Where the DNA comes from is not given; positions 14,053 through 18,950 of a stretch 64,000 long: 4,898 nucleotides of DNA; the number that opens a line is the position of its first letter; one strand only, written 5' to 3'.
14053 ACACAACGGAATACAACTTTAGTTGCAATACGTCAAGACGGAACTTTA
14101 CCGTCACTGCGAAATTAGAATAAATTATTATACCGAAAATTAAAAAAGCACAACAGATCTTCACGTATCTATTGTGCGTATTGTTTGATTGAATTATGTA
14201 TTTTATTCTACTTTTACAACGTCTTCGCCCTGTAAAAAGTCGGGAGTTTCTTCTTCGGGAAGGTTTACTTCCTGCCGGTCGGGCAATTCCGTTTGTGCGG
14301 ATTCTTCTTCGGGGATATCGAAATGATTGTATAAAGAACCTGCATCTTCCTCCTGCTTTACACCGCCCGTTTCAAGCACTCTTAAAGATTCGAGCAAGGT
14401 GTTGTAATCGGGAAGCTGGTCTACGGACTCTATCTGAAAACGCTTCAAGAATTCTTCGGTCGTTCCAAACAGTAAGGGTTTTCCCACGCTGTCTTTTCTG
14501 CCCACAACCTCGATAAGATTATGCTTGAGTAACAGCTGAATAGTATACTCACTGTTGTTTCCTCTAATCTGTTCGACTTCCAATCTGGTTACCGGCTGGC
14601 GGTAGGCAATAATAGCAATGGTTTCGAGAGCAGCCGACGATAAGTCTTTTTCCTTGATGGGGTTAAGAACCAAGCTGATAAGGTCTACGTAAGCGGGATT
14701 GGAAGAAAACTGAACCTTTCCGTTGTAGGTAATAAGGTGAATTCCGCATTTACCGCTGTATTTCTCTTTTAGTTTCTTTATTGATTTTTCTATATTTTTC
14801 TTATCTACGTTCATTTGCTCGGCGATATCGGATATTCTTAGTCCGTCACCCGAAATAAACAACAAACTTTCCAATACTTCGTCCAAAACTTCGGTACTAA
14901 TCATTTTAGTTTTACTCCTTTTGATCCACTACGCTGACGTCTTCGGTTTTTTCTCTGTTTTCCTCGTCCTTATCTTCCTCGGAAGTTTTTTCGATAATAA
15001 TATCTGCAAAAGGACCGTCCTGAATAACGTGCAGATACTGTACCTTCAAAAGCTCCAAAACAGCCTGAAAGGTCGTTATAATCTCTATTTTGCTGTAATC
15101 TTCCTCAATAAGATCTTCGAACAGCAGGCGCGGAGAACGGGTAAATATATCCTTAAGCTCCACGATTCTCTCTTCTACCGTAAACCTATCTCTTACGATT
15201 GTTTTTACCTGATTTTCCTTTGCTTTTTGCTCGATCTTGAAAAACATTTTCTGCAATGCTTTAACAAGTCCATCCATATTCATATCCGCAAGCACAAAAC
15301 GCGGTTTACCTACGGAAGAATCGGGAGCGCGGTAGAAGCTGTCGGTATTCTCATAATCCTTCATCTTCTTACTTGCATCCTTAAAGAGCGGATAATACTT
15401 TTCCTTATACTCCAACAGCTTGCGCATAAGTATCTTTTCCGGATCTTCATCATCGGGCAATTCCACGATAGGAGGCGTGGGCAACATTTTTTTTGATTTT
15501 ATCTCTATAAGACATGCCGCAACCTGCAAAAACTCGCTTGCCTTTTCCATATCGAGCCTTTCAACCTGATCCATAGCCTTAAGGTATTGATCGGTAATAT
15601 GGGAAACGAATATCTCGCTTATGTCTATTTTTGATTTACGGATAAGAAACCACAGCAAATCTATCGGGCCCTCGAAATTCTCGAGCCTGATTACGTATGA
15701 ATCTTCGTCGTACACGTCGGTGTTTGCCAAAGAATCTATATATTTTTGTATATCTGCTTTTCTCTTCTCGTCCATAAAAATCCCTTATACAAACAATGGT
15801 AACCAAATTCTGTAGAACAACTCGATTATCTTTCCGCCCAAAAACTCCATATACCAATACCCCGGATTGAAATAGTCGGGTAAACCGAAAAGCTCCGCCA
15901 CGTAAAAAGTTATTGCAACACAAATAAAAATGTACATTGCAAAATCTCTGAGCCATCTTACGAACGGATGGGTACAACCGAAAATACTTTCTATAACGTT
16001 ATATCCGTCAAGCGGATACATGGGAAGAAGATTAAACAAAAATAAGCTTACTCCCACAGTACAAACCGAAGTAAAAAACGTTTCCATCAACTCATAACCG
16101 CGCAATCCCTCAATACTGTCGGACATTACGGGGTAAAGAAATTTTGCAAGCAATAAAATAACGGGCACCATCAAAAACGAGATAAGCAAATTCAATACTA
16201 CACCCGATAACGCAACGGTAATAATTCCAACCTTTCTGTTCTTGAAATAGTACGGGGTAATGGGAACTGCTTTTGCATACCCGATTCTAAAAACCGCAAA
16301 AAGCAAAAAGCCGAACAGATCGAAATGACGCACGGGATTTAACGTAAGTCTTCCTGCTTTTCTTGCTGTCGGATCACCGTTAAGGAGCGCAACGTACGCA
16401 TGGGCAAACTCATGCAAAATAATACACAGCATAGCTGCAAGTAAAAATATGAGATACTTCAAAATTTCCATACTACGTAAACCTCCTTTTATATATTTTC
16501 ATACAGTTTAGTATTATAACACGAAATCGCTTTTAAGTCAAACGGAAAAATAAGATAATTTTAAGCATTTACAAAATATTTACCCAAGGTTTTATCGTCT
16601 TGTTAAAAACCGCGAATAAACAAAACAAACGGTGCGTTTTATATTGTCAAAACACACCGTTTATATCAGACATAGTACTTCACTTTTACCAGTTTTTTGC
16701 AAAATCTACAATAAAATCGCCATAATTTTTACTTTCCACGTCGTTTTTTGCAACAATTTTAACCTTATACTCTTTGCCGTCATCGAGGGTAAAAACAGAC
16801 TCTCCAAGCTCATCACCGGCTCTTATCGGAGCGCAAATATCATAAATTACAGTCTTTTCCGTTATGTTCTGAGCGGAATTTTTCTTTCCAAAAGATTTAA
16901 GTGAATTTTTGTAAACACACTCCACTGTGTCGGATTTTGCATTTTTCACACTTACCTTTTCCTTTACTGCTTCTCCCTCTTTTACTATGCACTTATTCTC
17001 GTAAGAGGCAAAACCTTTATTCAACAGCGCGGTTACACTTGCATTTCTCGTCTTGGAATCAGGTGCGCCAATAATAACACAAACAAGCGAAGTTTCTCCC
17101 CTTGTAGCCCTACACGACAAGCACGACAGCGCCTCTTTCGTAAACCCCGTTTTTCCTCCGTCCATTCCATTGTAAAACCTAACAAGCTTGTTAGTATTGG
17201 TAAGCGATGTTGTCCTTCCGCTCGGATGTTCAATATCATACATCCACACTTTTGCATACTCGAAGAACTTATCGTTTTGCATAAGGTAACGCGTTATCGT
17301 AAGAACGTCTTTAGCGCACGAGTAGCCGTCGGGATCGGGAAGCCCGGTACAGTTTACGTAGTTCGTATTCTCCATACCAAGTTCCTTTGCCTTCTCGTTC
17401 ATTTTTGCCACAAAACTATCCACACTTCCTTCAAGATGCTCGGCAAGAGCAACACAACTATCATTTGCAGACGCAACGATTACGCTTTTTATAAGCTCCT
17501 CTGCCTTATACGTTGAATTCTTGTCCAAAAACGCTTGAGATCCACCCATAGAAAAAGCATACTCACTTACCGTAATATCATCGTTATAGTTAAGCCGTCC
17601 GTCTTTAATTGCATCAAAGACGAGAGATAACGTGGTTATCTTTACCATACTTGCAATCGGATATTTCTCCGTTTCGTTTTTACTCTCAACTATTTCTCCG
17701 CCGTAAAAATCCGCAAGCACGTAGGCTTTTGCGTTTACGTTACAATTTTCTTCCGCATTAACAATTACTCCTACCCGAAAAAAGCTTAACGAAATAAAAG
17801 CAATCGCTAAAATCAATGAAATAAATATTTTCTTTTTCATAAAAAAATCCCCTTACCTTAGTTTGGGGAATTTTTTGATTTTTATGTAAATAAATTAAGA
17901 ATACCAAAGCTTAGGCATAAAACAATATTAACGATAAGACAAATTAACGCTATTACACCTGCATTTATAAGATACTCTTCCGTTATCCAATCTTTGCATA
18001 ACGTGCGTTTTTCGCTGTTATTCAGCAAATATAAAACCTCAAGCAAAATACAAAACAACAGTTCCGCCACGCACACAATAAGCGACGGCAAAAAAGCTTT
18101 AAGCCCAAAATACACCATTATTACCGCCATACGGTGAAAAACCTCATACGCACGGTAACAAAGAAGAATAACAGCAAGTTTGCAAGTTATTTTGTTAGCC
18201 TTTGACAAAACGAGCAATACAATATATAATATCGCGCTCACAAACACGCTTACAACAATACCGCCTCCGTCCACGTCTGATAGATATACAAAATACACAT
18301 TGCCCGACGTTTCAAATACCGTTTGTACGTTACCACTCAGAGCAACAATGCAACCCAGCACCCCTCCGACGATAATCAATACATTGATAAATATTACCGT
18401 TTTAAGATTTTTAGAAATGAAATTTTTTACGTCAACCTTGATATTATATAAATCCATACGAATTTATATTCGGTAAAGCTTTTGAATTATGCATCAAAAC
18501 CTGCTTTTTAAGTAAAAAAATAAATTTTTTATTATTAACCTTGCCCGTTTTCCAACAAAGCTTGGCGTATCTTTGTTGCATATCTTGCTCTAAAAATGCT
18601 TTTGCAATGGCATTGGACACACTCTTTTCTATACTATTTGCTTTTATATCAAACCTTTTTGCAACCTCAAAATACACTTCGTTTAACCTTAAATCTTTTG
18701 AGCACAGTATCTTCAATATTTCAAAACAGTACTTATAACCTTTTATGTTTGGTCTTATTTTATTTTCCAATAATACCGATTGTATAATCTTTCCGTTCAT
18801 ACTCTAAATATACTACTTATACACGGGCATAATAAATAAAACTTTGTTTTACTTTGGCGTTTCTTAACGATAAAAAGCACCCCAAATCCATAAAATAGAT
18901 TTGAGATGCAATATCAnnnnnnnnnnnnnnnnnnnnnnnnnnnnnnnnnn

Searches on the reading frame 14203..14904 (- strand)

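Call 10: search_protein_families(library=pfam, proteins=[window:14203-14904:-])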
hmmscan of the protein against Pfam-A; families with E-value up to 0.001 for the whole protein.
window:14203-14904:- (233 aa): 2 families
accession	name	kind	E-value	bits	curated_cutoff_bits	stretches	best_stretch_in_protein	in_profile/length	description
PF04079.22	SMC_ScpB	-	2e-48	164.4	27.4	1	10-166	2-159/160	Segregation and condensation complex subunit ScpB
PF12840.13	HTH_20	-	9.4e-05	22.7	27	0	100-134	14-51/51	Helix-turn-helix domain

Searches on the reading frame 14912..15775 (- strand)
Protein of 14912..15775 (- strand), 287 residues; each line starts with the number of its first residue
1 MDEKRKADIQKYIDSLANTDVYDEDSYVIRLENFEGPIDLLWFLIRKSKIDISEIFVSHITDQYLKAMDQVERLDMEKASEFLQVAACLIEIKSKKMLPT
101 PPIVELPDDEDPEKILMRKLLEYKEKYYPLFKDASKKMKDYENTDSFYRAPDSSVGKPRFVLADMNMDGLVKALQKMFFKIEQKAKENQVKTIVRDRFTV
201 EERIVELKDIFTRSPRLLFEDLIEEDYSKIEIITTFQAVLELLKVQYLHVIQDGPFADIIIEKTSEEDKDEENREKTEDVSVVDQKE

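Call 10: search_protein_families(library=pfam, proteins=[window:14912-15775:-])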
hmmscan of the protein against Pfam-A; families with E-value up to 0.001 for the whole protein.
window:14912-15775:- (287 aa): 1 family
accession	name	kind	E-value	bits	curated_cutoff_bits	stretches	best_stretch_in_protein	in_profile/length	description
PF02616.19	SMC_ScpA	-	2.1e-21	77.4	24.6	1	44-261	1-229/232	Segregation and condensation protein ScpA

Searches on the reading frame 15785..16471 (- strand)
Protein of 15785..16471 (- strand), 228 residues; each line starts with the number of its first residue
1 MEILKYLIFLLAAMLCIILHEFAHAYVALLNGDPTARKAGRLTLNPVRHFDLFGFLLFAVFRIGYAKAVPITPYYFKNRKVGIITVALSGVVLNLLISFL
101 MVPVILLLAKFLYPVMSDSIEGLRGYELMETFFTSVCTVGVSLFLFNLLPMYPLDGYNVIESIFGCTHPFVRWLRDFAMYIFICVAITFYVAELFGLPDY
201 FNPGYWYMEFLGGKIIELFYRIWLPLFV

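Call 10: search_protein_families(library=pfam, proteins=[window:15785-16471:-])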
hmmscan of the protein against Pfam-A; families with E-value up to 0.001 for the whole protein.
window:15785-16471:- (228 aa): 1 family
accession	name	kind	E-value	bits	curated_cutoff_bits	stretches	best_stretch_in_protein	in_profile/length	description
PF02163.28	Peptidase_M50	-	5.1e-10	39.5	27.2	1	9-185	2-217/221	Peptidase family M50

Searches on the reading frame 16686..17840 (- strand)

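Call 3: search_protein_families(library=pfam, proteins=[window:16686-17840:-])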
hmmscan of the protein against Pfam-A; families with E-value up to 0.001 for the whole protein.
window:16686-17840:- (384 aa): 3 families
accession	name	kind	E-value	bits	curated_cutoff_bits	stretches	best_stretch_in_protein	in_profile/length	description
PF00768.25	Peptidase_S11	-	1.2e-61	208.6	27.6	1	29-260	4-238/239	D-alanyl-D-alanine carboxypeptidase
PF13354.11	Beta-lactamase2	-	7.3e-11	42.3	22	1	53-195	14-155/214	Beta-lactamase enzyme family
PF07943.18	PBP5_C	-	7.8e-11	42.4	21.2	1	280-369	1-90/91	Penicillin-binding protein 5, C-terminal domain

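Call 4: search_protein_families(library=ncbifam, proteins=[window:16686-17840:-])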
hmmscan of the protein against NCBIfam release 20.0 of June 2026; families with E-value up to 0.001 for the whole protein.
window:16686-17840:- (384 aa): 8 families
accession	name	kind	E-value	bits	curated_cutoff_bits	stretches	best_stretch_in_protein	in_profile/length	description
NF038273.1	strep_PBP3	exception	1e-44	153.2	490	1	4-354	2-369/407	D-alanyl-D-alanine carboxypeptidase PBP3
NF008489.0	PRK11397.1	equivalog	1.1e-37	129.7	610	1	1-372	2-376/389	serine-type D-Ala-D-Ala carboxypeptidase DacD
NF007445.0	PRK10001.1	equivalog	2.9e-36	125.1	765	1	12-370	14-376/400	serine-type D-Ala-D-Ala carboxypeptidase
NF008059.0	PRK10793.1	equivalog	4.5e-36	124.4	694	1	4-382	12-395/403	D-alanyl-D-alanine carboxypeptidase DacA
NF038258.2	PBP4_Staph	exception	3.9e-28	98.4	500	1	48-305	51-333/366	penicillin-binding protein PBP4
NF008668.0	PRK11669.1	equivalog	5.3e-23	81.6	294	1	24-265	30-269/316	D-alanyl-D-alanine endopeptidase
NF000471.1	vanY_of_D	exception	1.4e-09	37.7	625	1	35-268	97-344/354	transpeptidase-like D-Ala-D-Ala carboxypeptidase VanY-D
NF033103.1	bla_class_A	equivalog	0.00018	20.8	200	1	45-159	20-129/257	class A beta-lactamase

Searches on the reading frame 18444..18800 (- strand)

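Call 10: search_protein_families(library=pfam, proteins=[window:18444-18800:-])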
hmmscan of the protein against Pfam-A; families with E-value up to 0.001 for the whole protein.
window:18444-18800:- (118 aa): 1 family
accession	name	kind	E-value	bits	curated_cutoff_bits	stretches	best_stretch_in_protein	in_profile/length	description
PF08769.17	Spo0A_C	-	7.3e-11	42.4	25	1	6-99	1-102/104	Sporulation initiation factor Spo0A C terminal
